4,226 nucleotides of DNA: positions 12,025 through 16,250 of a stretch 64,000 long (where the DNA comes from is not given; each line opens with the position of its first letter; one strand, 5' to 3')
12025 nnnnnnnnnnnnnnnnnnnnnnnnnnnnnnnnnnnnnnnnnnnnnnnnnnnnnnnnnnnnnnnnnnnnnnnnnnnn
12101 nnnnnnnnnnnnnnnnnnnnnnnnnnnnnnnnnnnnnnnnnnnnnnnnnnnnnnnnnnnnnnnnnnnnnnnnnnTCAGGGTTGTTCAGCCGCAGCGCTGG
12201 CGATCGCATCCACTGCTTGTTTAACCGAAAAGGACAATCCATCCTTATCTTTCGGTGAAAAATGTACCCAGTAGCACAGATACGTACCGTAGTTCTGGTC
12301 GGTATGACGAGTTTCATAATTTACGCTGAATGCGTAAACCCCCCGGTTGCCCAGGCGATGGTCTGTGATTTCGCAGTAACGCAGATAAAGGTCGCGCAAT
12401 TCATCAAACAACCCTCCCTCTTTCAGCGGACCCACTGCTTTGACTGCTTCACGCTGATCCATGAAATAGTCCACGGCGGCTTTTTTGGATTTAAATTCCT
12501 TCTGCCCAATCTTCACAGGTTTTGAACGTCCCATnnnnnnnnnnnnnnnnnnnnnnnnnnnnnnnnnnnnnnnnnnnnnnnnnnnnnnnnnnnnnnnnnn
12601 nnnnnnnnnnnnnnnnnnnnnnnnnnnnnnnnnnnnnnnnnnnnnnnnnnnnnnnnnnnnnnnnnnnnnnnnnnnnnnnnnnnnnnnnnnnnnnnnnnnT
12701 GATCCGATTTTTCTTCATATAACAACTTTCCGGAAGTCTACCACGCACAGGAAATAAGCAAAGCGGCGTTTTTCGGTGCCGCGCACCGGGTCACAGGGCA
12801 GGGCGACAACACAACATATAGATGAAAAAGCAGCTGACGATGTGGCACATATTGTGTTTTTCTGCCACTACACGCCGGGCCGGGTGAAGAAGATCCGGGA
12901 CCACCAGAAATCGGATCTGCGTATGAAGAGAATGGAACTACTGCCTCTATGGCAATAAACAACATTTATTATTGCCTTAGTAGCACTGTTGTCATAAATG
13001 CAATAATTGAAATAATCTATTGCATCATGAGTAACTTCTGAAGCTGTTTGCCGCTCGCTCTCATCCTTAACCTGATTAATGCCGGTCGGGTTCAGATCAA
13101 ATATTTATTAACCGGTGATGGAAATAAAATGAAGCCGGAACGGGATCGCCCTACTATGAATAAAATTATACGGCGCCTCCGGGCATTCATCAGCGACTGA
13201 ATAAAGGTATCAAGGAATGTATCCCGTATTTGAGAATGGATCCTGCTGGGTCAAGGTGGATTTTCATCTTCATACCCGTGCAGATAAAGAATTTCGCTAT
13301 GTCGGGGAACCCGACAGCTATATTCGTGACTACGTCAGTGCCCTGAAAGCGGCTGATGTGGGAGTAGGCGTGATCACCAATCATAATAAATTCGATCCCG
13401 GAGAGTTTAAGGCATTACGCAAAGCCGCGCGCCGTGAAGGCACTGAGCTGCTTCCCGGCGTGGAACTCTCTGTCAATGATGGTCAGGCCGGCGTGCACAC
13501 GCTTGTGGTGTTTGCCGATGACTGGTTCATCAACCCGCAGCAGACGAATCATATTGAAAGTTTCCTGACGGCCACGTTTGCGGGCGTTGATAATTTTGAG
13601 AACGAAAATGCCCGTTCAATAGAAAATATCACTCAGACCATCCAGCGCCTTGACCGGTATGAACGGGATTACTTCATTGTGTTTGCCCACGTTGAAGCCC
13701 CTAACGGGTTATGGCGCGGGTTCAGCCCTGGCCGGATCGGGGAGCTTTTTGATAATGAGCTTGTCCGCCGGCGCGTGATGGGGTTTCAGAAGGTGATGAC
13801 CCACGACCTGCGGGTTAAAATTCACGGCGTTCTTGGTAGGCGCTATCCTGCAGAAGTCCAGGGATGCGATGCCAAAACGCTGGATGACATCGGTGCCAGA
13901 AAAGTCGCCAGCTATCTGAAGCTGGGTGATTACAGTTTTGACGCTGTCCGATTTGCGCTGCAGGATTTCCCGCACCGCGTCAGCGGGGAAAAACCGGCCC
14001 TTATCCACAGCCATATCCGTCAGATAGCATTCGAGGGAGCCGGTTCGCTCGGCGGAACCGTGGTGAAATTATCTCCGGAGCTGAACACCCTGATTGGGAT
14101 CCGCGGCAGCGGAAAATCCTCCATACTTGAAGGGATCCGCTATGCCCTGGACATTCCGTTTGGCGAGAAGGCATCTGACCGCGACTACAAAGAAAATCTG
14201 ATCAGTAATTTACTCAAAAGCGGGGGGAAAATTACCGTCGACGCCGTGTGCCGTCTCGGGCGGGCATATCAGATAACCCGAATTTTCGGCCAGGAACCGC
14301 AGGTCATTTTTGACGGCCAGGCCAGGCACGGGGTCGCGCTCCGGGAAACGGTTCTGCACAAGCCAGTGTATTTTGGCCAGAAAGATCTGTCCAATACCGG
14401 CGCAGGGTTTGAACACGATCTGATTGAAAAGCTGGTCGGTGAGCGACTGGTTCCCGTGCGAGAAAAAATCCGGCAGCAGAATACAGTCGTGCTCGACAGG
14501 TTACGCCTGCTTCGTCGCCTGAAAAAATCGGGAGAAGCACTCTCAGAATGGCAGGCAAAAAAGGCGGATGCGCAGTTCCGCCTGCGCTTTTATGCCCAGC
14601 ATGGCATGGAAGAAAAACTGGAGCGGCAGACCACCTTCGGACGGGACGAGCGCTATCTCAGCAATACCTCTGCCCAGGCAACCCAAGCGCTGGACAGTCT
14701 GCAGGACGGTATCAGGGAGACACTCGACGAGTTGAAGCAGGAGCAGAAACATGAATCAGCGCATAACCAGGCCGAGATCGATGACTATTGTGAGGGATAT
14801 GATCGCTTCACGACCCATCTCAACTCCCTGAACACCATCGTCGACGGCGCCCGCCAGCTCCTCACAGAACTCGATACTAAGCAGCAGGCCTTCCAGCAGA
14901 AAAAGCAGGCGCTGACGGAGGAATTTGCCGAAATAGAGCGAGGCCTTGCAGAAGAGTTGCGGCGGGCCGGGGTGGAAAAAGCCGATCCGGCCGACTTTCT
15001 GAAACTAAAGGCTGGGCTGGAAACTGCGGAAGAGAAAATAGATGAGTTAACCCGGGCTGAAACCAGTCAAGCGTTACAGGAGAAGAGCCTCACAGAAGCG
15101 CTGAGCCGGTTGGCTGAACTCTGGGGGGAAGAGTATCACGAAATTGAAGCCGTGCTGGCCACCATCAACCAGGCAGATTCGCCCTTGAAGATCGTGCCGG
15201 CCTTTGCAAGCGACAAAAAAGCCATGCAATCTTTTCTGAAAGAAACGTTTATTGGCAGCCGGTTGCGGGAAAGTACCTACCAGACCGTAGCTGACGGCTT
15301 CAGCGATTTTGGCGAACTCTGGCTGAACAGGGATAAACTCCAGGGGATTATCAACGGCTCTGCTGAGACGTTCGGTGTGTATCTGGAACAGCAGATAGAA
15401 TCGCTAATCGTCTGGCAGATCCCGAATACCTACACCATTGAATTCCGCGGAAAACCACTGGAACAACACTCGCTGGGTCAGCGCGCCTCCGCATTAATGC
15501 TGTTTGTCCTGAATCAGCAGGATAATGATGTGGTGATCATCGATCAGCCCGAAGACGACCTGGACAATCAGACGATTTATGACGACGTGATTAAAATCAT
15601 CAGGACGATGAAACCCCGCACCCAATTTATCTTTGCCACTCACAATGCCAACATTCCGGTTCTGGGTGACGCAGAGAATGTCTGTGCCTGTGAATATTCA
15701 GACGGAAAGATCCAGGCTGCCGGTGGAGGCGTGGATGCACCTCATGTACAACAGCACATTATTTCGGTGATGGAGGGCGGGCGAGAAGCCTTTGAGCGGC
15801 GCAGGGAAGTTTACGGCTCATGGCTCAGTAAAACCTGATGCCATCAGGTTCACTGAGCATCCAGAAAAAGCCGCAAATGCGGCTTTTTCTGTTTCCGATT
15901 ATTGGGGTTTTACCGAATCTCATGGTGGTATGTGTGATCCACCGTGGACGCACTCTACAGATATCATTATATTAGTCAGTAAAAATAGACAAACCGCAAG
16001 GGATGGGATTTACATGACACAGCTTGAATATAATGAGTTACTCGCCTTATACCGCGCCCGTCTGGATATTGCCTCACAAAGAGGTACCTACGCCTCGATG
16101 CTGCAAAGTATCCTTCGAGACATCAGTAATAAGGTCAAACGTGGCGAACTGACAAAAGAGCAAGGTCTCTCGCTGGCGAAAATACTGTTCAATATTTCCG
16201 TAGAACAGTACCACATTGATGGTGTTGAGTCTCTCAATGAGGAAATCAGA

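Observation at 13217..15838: Single-chain PHP-nuclease / Rad50-like ATPase fusion as a stand-alone unit: candidate undescribed defence effector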

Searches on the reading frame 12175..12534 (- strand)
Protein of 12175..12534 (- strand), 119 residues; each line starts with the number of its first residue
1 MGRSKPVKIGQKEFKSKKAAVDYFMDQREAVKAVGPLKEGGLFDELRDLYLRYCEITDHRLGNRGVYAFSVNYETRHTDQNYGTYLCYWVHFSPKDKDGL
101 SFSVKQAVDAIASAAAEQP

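Call 3: search_protein_families(library=ncbifam, proteins=[window:12175-12534:-], max_evalue=0.01)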
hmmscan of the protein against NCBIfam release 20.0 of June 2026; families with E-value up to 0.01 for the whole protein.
window:12175-12534:- (119 aa): 0 families

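Call 4: search_protein_families(library=pfam, proteins=[window:12175-12534:-], max_evalue=0.01)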
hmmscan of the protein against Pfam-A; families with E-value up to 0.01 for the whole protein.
window:12175-12534:- (119 aa): 0 families

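Call 5: search_protein_families(library=padloc, proteins=[window:12175-12534:-], max_evalue=0.01)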
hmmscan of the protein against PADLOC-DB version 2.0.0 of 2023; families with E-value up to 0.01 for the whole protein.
window:12175-12534:- (119 aa): 2 families
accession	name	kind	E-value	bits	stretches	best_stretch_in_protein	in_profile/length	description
PDLC00203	HamC2|HamC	-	9.6e-06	24.1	1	1-108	1-96/99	DUF3223 domain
PDLC00202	HamC2|HamC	-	0.00012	19.6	1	4-117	2-112/245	DUF3223 domain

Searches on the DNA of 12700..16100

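Call 87: search_rna_families(source=window, start=12700, end=16100, threshold=evalue, max_evalue=1)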
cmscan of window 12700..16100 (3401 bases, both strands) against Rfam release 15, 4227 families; matches with E-value up to 1: 1.
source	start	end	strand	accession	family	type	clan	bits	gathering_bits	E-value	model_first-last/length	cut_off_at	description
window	15823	15889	+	RF01394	isrK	Gene; sRNA;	-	23.4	50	0.039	1-77/77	no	isrK Hfq binding RNA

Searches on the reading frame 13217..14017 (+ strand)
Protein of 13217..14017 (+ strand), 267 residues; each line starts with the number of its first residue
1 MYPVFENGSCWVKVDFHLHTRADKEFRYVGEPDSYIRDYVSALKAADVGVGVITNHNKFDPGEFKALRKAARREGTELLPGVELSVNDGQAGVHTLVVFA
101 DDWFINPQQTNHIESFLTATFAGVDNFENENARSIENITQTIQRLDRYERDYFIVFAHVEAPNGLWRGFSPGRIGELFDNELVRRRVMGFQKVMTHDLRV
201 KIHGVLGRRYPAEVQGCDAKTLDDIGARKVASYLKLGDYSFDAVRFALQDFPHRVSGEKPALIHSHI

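Call 63: search_solved_structures(query=A2, max_evalue=1, show_alignments=3)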
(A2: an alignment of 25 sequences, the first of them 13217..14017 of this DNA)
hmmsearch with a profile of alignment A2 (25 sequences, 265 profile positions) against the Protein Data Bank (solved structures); distinct sequences matched with E-value up to 1: 5.
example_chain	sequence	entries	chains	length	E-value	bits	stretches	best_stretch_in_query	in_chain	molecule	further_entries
2anu_A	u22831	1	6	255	0.026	17.2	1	3-99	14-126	hypothetical protein TM0559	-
4q9m_A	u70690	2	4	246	0.18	14.4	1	16-69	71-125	Isoprenyl transferase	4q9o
5kh2_A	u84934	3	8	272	0.22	14.2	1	16-69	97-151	Isoprenyl transferase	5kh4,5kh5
1m65_A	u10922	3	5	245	0.27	13.9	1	11-89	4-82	Hypothetical protein ycdX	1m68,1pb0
9etk_A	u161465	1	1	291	0.53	12.9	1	9-93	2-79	Metal-dependent phosphoesterases (PHP family)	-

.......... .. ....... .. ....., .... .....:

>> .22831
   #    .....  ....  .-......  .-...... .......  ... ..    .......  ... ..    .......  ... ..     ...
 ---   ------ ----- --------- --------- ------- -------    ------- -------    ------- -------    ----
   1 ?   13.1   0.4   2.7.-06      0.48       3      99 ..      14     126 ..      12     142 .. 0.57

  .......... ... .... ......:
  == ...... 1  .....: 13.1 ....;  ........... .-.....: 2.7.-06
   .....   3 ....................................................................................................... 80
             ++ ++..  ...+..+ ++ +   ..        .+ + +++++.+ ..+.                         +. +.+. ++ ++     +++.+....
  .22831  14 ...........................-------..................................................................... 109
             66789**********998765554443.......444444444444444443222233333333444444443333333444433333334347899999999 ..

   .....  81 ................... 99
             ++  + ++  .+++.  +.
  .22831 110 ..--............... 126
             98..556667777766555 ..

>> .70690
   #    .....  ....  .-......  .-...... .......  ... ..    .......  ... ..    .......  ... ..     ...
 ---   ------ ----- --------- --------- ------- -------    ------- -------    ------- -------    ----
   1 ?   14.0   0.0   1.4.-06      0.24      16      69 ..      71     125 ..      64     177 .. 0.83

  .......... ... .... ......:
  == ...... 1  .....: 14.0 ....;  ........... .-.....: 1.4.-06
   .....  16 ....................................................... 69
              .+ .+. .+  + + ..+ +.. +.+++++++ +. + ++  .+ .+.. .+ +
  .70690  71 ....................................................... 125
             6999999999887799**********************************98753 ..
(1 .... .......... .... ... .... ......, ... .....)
